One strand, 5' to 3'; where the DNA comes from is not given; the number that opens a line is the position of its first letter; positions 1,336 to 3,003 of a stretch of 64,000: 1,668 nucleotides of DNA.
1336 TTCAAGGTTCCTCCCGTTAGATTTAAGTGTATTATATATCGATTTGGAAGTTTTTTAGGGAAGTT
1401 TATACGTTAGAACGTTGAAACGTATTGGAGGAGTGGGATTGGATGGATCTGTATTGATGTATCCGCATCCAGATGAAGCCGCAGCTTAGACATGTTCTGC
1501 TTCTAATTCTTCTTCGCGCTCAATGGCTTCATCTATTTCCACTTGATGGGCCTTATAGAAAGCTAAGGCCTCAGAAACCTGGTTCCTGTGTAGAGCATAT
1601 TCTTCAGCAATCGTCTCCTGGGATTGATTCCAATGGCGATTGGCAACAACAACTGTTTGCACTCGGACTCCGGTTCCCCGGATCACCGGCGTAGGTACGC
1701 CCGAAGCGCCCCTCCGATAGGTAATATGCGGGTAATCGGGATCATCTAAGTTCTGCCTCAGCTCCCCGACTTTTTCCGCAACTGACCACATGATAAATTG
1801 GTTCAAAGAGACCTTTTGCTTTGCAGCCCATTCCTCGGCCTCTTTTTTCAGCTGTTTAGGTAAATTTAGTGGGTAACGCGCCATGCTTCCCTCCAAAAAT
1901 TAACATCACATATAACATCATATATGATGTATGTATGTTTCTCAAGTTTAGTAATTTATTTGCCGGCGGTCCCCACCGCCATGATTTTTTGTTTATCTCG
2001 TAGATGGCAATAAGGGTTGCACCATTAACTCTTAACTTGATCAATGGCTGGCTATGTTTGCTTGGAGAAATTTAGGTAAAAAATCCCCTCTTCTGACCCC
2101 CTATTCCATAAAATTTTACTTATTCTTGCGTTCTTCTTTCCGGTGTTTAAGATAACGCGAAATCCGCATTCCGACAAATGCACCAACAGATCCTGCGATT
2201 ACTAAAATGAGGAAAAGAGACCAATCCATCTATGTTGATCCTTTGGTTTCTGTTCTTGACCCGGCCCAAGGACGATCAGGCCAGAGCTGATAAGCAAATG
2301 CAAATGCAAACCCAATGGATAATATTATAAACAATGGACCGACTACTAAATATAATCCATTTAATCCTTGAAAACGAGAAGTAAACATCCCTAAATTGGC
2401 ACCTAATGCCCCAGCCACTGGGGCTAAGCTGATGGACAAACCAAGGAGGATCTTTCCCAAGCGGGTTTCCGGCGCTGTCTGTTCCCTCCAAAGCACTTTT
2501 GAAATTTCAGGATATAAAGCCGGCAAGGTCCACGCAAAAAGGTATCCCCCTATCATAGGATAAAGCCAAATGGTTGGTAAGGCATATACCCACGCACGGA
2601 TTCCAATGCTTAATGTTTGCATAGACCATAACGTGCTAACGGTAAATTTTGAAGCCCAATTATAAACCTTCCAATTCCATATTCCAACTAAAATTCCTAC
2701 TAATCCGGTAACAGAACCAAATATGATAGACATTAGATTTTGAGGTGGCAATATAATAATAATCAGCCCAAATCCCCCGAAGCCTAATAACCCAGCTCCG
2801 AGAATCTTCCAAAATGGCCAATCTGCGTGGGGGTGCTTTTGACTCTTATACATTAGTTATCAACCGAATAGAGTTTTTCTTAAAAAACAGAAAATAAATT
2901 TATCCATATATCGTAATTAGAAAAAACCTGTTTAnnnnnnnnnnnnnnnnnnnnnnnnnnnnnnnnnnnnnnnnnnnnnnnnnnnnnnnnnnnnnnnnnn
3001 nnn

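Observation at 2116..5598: Mosaic 888-aa C39-peptidase/repeat protein whose C-terminal module and two downstream membrane ORFs lie in an AT-rich block: a toxin/immunity-like cassette?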

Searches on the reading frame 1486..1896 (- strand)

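Call 4: search_protein_families(library=pfam, proteins=[window:1486-1896:-], max_evalue=1)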
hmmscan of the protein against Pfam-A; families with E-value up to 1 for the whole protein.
window:1486-1896:- (136 aa): 5 families
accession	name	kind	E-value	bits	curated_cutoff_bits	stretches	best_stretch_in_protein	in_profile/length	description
PF04255.20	DUF433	-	2.7e-08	33.9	23.6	1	69-114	11-56/56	Protein of unknown function (DUF433)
PF05534.18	HicB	-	0.00072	19.9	21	1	12-35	24-47/51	HicB family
PF06784.16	UPF0240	-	0.00082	19.8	25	1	91-121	140-170/173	Uncharacterised protein family (UPF0240)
PF13730.12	HTH_36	-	0.02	15.1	25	1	88-111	20-46/55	Helix-turn-helix domain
PF16051.10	DUF4797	-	0.034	14.6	27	1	56-71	9-24/44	Domain of unknown function (DUF4797)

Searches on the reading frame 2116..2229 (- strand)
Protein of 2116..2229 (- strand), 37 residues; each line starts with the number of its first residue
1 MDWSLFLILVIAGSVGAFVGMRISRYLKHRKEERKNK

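Call 4: search_protein_families(library=pfam, proteins=[window:2116-2229:-], max_evalue=1)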
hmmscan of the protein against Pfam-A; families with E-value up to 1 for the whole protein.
window:2116-2229:- (37 aa): 3 families
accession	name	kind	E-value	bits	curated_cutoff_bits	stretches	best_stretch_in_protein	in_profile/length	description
PF06305.16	LapA_dom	-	0.0021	18.4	28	1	2-36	16-52/64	Lipopolysaccharide assembly protein A domain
PF01925.25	TauE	-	0.0021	18.2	32.6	1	1-30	191-220/237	Sulfite exporter TauE/SafE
PF06961.18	DUF1294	-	0.0029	18.3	25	1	4-25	26-47/55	Protein of unknown function (DUF1294)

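Call 25: search_protein_families(library=ncbifam, proteins=[window:2116-2229:-], max_evalue=1)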
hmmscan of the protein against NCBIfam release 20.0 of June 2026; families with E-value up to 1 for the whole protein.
window:2116-2229:- (37 aa): 0 families

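Call 26: search_protein_families(library=padloc, proteins=[window:2116-2229:-], max_evalue=1)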
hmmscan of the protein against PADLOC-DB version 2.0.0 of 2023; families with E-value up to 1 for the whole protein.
window:2116-2229:- (37 aa): 0 families

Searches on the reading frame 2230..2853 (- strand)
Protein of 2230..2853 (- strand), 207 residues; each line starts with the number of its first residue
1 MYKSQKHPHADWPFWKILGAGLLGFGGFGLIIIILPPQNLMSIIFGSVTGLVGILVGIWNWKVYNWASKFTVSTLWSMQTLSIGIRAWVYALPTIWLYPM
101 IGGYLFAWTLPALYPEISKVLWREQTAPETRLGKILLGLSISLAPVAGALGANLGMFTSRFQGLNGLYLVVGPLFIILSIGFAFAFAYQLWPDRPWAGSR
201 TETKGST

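Call 4: search_protein_families(library=pfam, proteins=[window:2230-2853:-], max_evalue=1)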
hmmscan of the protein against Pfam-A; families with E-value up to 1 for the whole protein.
window:2230-2853:- (207 aa): 0 families

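Call 25: search_protein_families(library=ncbifam, proteins=[window:2230-2853:-], max_evalue=1)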
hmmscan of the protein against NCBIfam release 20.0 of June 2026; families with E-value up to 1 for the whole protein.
window:2230-2853:- (207 aa): 0 families

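Call 26: search_protein_families(library=padloc, proteins=[window:2230-2853:-], max_evalue=1)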
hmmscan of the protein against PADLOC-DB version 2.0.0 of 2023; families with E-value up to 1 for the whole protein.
window:2230-2853:- (207 aa): 0 families

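Call 32: find_homologous_proteins(query=window:2230-2853:-, max_evalue=0.01)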
Query window:2230-2853:- (207 aa): 10 proteins with E <= 0.01 among 1704 candidates.
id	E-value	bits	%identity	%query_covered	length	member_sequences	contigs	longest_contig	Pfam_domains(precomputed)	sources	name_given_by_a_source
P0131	5.2e-133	460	100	100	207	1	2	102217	-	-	-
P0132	1.8e-96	340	73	100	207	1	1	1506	-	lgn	-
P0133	2.3e-75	271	58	93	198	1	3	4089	-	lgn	-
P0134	5.9e-72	260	56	97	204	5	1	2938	-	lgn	-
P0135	1.4e-70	256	55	100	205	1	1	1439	-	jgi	jgi:hypothetical protein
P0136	7.1e-67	243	55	95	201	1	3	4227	-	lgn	-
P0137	2.3e-64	235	54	95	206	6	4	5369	-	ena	-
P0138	3.3e-46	176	44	94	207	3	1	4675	-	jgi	-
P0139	6.1e-45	172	42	98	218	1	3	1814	-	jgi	jgi:hypothetical protein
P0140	5.4e-41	159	44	88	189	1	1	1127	-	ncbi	-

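Call 48: find_related_loci(query=A5, collection=genome_contigs, flank=6000)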
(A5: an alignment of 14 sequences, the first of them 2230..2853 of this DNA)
Query A5 (207 aa) in genome_contigs; peptide patterns used: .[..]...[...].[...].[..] (x = any residue, [..] = any of these).
34 stretches matched a pattern; 5 encode a relative of the query (tblastn E <= 1e-3); 5 distinct loci.
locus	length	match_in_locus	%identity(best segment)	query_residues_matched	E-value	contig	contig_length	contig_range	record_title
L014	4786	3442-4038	39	1-197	9e-41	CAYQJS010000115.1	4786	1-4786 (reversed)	MAG TPA_asm: uncultured Chloroflexota bacterium isolate SRP119689_co1_77 genome assembly, contig: NODE_30203_length_4786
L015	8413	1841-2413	32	8-193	8e-22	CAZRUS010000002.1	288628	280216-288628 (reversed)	MAG TPA_asm: uncultured Anaerolineales bacterium isolate binchicken_co17_291 genome assembly, contig: NODE_34_length_288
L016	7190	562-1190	36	6-206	1e-21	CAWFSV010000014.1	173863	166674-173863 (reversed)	MAG: uncultured Chloroflexia bacterium isolate MFD00709.bin.2.50 genome assembly, contig: contig_39855, whole genome sho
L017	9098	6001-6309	40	86-191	5e-17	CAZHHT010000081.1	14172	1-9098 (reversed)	MAG TPA_asm: uncultured Anaerolineales bacterium isolate binchicken_co228_499 genome assembly, contig: NODE_6205_length_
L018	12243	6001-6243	35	58-134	8e-8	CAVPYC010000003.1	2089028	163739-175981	MAG: uncultured Chloroflexia bacterium isolate MFD09964.bin.2.1 genome assembly, contig: contig_4546, whole genome shotg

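Call 89: find_related_loci(query=A5, collection=viral_contigs, flank=5000)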
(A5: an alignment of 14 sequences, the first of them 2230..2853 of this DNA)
Query A5 (207 aa) in viral_contigs; peptide patterns used: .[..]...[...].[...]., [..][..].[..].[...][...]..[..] (x = any residue, [..] = any of these).
7 stretches matched a pattern, but none encodes a relative of the query by tblastn (E <= 1e-3).

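Call 91: find_related_loci(query=A5, collection=metagenome_contigs, flank=4500)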
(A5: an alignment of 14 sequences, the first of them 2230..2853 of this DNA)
Query A5 (207 aa) in metagenome_contigs; peptide patterns used: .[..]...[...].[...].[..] (x = any residue, [..] = any of these).
218 stretches matched a pattern; 37 encode a relative of the query (tblastn E <= 1e-3); 37 distinct loci.
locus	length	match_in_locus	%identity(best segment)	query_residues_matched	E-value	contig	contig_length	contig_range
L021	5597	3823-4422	58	1-200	1e-77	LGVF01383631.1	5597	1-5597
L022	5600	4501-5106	53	1-202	5e-73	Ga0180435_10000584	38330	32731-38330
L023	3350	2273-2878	53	1-202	3e-73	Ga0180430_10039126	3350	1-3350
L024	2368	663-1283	48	3-207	9e-65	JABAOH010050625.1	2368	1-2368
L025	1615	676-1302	45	1-207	2e-59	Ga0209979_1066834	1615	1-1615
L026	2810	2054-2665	42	3-204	7e-52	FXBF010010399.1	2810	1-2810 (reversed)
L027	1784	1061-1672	40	1-202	5e-51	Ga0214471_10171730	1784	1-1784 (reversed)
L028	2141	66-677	40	6-206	1e-48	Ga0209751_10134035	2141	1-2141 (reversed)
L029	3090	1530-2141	40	6-206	2e-48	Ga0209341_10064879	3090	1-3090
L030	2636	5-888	42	1-204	1e-48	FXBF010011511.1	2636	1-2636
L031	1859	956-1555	39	3-200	4e-47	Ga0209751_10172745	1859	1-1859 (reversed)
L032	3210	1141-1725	40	3-195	3e-43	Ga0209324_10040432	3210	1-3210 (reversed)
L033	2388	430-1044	38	1-204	2e-37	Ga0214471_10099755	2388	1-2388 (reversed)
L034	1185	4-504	39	36-200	9e-39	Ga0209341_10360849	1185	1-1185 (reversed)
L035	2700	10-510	39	36-200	2e-37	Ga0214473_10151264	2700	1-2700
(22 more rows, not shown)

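Call 98: find_encoding_contigs(protein=P0131, flank=3000, max_places=4)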
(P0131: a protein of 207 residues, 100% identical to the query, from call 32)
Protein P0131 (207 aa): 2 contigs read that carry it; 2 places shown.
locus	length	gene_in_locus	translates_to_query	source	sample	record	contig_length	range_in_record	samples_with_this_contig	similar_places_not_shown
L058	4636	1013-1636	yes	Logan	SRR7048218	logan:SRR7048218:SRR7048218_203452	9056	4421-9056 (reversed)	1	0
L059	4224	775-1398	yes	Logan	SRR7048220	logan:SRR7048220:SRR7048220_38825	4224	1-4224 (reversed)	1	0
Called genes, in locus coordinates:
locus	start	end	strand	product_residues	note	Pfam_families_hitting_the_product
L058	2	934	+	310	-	?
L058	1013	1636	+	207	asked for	-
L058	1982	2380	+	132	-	PF04255:DUF433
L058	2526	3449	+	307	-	-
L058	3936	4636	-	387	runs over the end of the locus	PF00364:Biotin_lipoyl (faint), PF25973:BSH_CzcB, PF25984:BSH_YknX (weak), PF25990:Beta-barrel_YknX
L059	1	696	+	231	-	?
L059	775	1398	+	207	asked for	-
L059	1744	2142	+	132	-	PF04255:DUF433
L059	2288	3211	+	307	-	-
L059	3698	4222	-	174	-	?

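Call 101: search_solved_structures(query=A5, max_evalue=1)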
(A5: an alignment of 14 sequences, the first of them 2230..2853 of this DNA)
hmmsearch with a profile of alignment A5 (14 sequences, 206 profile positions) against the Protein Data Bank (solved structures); distinct sequences matched with E-value up to 1: 1.
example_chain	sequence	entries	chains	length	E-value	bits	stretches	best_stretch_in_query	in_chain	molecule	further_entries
6ysl_G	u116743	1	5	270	0.15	15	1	133-198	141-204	Motility protein A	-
